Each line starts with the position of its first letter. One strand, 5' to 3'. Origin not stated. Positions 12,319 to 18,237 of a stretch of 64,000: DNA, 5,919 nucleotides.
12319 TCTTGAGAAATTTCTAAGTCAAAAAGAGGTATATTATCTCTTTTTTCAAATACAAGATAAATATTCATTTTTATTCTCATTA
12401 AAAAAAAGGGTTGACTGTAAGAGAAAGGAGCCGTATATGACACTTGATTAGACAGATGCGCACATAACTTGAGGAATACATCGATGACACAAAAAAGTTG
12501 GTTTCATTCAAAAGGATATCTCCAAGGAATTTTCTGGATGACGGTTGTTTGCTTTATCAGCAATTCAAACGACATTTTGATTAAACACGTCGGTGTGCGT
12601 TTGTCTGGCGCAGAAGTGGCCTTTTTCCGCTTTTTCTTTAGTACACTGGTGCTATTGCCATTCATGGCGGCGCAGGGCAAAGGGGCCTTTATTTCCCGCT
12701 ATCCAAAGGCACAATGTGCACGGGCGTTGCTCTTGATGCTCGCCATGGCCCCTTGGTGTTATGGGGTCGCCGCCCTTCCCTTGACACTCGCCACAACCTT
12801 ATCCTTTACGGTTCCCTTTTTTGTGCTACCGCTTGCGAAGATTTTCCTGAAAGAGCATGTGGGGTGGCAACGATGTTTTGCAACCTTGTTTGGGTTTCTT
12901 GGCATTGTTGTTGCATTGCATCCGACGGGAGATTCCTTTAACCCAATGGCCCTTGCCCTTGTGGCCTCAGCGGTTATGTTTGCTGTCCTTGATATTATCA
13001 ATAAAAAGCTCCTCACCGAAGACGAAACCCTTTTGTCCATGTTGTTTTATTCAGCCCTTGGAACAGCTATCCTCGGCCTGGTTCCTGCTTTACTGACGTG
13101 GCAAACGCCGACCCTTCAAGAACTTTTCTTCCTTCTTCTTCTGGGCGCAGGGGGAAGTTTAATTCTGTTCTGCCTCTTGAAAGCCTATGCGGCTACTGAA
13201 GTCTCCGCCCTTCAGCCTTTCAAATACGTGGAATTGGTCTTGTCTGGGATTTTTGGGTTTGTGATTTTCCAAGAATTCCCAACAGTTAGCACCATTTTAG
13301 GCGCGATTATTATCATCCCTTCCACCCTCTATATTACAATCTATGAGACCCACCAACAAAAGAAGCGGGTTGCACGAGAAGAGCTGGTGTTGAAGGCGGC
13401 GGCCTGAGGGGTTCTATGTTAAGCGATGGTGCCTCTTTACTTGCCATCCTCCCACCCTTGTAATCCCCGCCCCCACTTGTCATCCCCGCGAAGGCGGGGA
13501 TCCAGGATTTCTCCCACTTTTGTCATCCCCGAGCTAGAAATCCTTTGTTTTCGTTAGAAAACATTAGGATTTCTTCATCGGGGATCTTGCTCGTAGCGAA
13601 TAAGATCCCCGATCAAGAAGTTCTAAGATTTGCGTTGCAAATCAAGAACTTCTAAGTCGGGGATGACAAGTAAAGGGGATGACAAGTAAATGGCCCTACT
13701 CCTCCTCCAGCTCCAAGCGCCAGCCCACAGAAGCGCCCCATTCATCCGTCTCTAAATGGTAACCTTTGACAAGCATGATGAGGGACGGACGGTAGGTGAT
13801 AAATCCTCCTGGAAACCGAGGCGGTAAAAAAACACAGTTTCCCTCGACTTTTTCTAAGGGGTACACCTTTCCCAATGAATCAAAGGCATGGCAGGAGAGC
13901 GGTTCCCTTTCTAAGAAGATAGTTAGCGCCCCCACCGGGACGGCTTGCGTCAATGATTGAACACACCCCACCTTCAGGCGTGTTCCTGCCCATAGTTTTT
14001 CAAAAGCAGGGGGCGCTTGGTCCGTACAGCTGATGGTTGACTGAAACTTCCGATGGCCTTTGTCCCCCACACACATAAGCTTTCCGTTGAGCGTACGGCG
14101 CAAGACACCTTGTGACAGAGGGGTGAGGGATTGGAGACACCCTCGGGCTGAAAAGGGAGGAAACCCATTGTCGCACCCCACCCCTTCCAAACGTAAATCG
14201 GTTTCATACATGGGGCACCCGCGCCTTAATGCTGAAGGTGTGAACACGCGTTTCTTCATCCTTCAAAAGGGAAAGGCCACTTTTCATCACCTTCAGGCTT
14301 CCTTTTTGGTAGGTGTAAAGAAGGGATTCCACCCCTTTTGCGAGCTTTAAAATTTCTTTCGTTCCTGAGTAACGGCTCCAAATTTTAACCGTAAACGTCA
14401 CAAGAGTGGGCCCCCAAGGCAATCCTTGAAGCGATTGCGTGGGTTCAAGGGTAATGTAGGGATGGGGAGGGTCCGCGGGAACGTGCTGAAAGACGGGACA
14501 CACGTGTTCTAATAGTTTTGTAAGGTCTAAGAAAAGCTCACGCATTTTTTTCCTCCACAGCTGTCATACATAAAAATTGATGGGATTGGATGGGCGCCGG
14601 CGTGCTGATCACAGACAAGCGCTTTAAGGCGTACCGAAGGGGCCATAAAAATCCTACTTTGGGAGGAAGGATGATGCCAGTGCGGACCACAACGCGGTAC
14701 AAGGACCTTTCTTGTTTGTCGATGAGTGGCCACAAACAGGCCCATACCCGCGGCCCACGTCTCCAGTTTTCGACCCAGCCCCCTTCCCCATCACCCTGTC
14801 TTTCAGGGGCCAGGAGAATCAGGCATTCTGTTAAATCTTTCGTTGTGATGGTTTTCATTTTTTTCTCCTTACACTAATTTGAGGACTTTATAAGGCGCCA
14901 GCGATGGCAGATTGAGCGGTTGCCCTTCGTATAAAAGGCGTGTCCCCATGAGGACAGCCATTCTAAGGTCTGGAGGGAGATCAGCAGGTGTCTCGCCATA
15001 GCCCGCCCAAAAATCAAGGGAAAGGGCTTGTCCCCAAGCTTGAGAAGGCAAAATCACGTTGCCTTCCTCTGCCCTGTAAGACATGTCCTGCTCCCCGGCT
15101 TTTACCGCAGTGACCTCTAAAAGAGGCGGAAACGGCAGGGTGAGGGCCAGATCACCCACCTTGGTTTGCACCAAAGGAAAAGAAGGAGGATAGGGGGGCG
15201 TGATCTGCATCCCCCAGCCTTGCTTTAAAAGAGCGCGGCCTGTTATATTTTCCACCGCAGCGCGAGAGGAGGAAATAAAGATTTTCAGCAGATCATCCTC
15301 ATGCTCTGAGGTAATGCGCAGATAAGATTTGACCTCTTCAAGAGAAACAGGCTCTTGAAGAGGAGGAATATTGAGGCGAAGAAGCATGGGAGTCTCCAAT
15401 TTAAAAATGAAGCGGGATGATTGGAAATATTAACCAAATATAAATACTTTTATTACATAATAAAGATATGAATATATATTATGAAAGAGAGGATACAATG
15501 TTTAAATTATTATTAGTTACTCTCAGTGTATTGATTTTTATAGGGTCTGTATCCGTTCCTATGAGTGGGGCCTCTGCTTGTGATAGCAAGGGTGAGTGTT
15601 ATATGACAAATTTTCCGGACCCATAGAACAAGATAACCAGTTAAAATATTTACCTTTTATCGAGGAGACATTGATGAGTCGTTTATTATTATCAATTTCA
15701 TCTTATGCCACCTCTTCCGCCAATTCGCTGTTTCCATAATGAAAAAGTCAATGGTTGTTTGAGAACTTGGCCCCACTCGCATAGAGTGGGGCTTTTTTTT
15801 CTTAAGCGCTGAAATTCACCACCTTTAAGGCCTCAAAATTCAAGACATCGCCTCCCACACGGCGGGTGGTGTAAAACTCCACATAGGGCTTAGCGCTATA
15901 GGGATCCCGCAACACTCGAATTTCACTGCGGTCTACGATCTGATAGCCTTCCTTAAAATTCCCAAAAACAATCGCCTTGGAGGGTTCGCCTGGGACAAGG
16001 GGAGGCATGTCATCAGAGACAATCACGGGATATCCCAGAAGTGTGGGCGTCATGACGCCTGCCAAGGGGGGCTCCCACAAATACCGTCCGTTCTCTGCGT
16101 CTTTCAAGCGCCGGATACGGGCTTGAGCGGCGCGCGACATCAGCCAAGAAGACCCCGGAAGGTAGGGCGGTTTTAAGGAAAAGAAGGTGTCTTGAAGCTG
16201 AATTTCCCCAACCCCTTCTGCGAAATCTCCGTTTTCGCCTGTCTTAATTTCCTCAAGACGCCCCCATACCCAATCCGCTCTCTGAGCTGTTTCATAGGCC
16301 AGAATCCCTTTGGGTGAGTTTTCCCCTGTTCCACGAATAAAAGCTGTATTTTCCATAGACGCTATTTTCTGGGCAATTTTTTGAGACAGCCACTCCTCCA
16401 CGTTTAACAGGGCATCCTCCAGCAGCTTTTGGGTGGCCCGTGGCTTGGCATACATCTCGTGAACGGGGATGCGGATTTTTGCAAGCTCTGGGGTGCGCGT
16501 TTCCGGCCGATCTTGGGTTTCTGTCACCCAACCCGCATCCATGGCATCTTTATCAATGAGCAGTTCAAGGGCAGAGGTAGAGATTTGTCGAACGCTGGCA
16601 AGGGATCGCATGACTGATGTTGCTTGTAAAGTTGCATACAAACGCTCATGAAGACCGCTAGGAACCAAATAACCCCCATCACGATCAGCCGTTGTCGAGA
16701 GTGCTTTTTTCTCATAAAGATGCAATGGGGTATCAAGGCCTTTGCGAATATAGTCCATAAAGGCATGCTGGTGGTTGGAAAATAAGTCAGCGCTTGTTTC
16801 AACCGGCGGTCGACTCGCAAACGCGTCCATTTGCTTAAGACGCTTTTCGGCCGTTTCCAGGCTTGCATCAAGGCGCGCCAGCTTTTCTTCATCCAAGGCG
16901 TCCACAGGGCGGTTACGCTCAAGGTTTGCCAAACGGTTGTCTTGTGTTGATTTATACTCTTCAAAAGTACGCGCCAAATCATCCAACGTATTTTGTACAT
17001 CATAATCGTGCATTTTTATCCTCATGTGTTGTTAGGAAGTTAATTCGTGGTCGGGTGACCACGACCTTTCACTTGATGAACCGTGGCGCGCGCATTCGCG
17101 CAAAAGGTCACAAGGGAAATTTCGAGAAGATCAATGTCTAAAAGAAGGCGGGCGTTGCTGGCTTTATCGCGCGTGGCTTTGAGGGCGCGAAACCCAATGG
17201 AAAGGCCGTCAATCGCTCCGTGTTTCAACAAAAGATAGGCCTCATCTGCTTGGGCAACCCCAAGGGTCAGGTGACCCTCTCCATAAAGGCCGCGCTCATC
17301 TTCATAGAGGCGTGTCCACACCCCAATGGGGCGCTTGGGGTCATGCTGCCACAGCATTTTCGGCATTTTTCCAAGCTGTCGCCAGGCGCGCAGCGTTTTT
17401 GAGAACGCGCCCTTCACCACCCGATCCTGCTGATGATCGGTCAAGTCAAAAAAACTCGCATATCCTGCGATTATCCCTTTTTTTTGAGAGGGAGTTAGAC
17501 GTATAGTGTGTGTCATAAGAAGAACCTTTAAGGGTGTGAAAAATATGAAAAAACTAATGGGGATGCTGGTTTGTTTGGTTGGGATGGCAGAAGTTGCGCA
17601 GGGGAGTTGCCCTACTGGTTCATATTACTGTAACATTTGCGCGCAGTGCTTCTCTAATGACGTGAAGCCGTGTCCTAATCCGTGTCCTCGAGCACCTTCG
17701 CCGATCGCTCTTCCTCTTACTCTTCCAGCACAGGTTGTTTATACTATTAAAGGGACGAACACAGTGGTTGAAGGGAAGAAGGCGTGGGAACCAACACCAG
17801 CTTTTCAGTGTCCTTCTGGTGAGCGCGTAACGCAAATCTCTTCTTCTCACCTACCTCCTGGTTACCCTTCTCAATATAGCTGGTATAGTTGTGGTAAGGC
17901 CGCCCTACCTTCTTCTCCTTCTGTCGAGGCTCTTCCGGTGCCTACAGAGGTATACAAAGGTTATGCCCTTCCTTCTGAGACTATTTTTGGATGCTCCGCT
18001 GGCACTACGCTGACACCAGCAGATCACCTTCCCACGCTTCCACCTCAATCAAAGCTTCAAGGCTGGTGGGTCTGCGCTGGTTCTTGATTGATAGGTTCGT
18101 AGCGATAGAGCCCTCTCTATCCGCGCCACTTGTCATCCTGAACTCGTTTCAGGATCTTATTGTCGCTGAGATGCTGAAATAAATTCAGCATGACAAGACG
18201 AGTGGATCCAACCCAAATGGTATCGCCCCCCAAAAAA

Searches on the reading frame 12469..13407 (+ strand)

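Call 24: search_protein_families(library=pfam, proteins=[window:12469-13407:+], max_evalue=0.01)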
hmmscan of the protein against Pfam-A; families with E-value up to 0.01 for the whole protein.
window:12469-13407:+ (312 aa): 1 family
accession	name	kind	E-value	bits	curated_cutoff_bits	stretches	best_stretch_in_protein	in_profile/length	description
PF00892.27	EamA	-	5.9e-23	82.1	28.2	2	19-149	2-133/135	EamA-like transporter family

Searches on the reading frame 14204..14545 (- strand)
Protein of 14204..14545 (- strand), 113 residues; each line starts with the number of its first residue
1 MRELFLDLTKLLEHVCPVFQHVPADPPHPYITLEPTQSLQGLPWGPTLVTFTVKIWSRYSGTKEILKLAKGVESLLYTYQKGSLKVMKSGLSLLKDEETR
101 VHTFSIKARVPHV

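Call 24: search_protein_families(library=pfam, proteins=[window:14204-14545:-], max_evalue=0.01)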
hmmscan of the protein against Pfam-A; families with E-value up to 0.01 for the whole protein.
window:14204-14545:- (113 aa): 1 family
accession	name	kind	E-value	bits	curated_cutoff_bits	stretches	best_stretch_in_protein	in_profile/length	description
PF11367.14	Tail_completion_gp17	-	3.2e-05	24.5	24.5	1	11-76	16-82/124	Tail completion protein gp17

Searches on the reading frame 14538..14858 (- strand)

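Call 24: search_protein_families(library=pfam, proteins=[window:14538-14858:-], max_evalue=0.01)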
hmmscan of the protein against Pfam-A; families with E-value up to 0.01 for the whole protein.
window:14538-14858:- (106 aa): 1 family
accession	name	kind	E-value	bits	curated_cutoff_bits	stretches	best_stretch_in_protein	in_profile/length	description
PF05521.18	Phage_HCP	-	0.0025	18.8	25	1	6-102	3-105/106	Phage head completion protein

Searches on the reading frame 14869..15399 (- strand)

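Call 3: search_protein_families(library=pfam, proteins=[window:14869-15399:-], max_evalue=1)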
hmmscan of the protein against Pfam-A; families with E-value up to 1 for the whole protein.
window:14869-15399:- (176 aa): 2 families
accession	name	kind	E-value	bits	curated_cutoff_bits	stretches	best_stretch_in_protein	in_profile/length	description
PF05135.19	Phage_connect_1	-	6.3e-08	33.4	21.2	1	19-67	3-44/101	Phage gp6-like head-tail connector protein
PF14377.11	UBM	-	0.028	14.3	23.3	1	139-153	15-29/35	Ubiquitin binding region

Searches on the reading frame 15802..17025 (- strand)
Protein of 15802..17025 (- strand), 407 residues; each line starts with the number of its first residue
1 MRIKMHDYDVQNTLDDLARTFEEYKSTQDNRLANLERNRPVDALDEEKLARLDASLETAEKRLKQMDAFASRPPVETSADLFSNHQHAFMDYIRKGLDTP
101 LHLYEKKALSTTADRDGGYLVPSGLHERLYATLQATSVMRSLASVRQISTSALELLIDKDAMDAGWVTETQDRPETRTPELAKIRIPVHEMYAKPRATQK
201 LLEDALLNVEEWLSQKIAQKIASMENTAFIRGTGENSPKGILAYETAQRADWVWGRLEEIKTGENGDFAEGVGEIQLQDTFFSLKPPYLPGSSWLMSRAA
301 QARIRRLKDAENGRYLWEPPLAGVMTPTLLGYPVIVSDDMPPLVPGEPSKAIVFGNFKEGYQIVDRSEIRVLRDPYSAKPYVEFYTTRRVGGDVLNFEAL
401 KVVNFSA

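Call 3: search_protein_families(library=pfam, proteins=[window:15802-17025:-], max_evalue=1)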
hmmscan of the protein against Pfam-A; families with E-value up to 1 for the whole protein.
window:15802-17025:- (407 aa): 2 families
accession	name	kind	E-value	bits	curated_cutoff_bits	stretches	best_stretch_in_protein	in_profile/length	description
PF05065.19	Phage_capsid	-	3.2e-74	250.3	24.2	1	117-405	1-280/280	Phage capsid family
PF23067.1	MG280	-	0.005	16.9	27.4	1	9-71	74-136/259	Uncharacterised protein MG280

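Call 4: search_protein_families(library=ncbifam, proteins=[window:15802-17025:-], max_evalue=1)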
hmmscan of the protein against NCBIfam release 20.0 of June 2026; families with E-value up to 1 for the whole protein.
window:15802-17025:- (407 aa): 1 family
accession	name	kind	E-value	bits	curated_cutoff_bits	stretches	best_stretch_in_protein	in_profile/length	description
TIGR01554.3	major_cap_HK97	equivalog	2e-98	330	27.5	1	10-405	4-385/385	phage major capsid protein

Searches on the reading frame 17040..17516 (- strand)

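Call 3: search_protein_families(library=pfam, proteins=[window:17040-17516:-], max_evalue=1)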
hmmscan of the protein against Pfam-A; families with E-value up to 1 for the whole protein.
window:17040-17516:- (158 aa): 1 family
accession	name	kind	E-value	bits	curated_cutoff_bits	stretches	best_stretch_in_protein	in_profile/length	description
PF04586.22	Peptidase_S78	-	2.3e-31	109.6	21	1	12-150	13-156/165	Caudovirus prohead serine protease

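Call 4: search_protein_families(library=ncbifam, proteins=[window:17040-17516:-], max_evalue=1)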
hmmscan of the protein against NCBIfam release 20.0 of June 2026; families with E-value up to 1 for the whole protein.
window:17040-17516:- (158 aa): 2 families
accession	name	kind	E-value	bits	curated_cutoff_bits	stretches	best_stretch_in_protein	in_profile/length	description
TIGR01543.1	proheadase_HK97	equivalog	4.6e-33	114.4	59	1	14-150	1-139/142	HK97 family phage prohead protease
NF045541.1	scaf_prot_MCP2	exception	2.6e-05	23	525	1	50-149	49-156/634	prohead protease/major capsid protein fusion protein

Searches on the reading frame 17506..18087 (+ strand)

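Call 3: search_protein_families(library=pfam, proteins=[window:17506-18087:+], max_evalue=1)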
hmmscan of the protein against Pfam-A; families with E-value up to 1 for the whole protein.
window:17506-18087:+ (193 aa): 1 family
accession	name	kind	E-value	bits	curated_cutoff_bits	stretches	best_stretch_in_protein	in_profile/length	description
PF10050.14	DUF2284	-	0.013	15.7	25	1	33-69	94-130/161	Predicted metal-binding protein (DUF2284)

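Call 4: search_protein_families(library=ncbifam, proteins=[window:17506-18087:+], max_evalue=1)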
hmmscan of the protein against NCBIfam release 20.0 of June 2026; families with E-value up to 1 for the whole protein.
window:17506-18087:+ (193 aa): 1 family
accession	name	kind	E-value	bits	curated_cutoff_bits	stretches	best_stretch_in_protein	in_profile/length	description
NF008969.0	PRK12317.1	subfamily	0.049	12.2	502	1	62-91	218-247/426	elongation factor 1-alpha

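Call 53: search_protein_families(library=phrogs, proteins=[window:17545-18087:+], max_evalue=0.01)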
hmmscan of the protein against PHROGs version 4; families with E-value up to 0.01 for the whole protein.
window:17545-18087:+ (180 aa): 0 families

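Call 73: search_protein_families(library=padloc, proteins=[window:17545-18087:+], max_evalue=0.01)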
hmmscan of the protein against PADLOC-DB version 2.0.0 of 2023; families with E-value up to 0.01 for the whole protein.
window:17545-18087:+ (180 aa): 0 families
